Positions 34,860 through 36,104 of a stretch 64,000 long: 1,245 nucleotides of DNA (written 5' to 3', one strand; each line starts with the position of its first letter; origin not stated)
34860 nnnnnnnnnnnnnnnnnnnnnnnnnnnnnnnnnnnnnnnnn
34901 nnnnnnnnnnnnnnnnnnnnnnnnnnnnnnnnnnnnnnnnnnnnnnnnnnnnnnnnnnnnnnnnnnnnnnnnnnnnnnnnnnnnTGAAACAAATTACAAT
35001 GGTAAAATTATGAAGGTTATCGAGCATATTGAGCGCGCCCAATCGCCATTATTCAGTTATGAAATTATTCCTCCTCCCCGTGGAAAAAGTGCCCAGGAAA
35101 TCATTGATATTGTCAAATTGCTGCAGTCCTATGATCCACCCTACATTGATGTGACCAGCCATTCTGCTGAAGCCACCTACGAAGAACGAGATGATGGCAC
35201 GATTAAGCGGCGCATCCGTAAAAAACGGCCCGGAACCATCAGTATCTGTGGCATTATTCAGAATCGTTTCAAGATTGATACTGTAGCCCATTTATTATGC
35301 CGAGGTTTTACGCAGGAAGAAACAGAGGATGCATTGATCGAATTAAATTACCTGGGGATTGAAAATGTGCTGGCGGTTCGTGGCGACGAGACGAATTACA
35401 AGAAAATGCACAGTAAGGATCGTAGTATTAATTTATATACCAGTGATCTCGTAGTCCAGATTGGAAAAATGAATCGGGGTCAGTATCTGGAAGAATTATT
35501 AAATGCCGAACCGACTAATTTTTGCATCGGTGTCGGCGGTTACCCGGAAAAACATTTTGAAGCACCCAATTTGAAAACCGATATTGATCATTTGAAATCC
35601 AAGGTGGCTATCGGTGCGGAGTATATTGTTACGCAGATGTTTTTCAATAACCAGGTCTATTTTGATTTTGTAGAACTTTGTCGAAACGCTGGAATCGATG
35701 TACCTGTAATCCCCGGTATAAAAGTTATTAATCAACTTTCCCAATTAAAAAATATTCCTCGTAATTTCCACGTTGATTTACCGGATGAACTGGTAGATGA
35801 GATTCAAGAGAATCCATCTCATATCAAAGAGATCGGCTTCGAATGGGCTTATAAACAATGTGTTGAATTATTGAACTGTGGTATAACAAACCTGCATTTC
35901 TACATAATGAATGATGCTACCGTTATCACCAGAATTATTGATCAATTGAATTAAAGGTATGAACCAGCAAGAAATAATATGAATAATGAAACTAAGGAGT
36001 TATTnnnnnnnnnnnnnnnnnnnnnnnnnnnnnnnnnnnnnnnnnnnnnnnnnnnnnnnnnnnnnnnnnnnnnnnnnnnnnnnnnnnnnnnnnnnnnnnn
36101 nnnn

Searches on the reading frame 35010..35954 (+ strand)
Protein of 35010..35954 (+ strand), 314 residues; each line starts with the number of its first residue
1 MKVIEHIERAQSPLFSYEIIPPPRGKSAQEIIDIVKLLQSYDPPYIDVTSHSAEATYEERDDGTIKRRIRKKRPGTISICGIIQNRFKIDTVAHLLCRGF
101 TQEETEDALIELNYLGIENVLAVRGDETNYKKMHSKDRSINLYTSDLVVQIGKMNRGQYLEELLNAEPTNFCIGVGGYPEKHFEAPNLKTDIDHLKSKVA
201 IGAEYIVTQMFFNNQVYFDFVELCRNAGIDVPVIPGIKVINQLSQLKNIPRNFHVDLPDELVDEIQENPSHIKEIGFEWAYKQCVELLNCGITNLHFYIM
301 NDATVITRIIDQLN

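Call 9: search_protein_families(library=pfam, proteins=[window:35010-35954:+], max_evalue=0.00001)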
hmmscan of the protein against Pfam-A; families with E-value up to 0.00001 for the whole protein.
window:35010-35954:+ (314 aa): 1 family
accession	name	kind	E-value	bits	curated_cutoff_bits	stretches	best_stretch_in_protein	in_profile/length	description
PF02219.23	MTHFR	-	3.3e-63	214.2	24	1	6-313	4-286/287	Methylenetetrahydrofolate reductase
